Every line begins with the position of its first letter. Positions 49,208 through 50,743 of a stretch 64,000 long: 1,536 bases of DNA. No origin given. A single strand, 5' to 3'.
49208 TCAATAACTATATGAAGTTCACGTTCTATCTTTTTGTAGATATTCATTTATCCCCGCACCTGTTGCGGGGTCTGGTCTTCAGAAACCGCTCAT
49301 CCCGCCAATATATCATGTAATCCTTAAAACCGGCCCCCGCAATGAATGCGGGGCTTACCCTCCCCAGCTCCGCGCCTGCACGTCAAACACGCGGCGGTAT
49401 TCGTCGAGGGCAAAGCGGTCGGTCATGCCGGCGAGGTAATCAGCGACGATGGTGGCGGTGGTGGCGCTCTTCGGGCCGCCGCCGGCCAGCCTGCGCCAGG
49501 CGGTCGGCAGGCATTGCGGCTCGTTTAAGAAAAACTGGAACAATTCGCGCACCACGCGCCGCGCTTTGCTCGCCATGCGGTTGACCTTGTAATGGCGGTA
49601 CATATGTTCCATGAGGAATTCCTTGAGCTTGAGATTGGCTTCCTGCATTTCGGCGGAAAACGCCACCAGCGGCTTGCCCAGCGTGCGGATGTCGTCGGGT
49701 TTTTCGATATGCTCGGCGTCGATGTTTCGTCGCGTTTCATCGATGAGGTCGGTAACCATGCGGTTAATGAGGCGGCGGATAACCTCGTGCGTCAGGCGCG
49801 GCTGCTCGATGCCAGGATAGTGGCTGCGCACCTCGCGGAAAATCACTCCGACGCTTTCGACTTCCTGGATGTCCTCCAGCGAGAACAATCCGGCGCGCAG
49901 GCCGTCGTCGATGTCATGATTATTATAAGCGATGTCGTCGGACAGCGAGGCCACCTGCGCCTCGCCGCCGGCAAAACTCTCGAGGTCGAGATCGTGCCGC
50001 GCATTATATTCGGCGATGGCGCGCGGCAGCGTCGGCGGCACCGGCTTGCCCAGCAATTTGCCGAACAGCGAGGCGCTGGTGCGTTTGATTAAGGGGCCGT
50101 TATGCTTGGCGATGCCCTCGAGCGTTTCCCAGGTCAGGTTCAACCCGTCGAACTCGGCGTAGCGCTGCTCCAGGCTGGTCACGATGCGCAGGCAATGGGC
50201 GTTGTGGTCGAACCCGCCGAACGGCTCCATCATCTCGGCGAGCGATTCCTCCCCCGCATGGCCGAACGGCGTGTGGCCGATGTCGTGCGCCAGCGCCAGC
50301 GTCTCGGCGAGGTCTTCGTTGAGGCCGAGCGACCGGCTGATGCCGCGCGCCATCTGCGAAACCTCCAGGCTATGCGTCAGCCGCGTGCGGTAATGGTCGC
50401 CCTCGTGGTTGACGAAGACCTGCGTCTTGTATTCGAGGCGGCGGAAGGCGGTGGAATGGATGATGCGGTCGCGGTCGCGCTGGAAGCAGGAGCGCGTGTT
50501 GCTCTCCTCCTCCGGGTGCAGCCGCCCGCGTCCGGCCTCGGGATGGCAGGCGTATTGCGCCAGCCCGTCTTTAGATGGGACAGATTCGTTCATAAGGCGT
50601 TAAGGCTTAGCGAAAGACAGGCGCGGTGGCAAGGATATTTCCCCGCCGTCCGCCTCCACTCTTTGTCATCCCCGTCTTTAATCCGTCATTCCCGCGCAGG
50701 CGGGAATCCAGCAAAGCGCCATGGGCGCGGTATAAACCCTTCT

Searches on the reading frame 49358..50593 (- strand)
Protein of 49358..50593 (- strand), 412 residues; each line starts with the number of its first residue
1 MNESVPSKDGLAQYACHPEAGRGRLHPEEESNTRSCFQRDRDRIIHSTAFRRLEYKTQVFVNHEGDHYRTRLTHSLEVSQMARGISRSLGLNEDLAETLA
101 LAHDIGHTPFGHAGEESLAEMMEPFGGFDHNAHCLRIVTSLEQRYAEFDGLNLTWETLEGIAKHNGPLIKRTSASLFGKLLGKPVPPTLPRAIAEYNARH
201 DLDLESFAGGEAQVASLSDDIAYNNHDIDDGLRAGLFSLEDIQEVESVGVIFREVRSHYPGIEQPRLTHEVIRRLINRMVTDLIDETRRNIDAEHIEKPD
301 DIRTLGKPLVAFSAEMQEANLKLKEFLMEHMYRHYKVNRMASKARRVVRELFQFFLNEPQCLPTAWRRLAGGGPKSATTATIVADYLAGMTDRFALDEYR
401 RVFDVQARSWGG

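Call 22: find_encoding_contigs(protein=window:49358-50593:-, flank=10000, max_places=10)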
Protein window:49358-50593:- (412 aa): 1 contig read that carries it; 1 place shown.
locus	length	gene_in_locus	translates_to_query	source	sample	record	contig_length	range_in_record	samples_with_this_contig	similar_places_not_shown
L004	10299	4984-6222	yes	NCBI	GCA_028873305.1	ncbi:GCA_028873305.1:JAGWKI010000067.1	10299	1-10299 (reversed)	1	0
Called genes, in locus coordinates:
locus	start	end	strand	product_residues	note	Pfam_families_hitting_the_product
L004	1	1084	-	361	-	?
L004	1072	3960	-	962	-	-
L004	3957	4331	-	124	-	PF01521:Fe-S_biosyn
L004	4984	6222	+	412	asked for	PF01966:HD, PF13286:HD_assoc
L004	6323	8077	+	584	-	PF03485:Arg_tRNA_synt_N, PF00750:tRNA-synt_1d, PF01406:tRNA-synt_1e (faint), PF05746:DALR_1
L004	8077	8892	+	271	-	PF05036:SPOR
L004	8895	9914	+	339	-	PF00933:Glyco_hydro_3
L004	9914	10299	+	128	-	PF02163:Peptidase_M50 (weak)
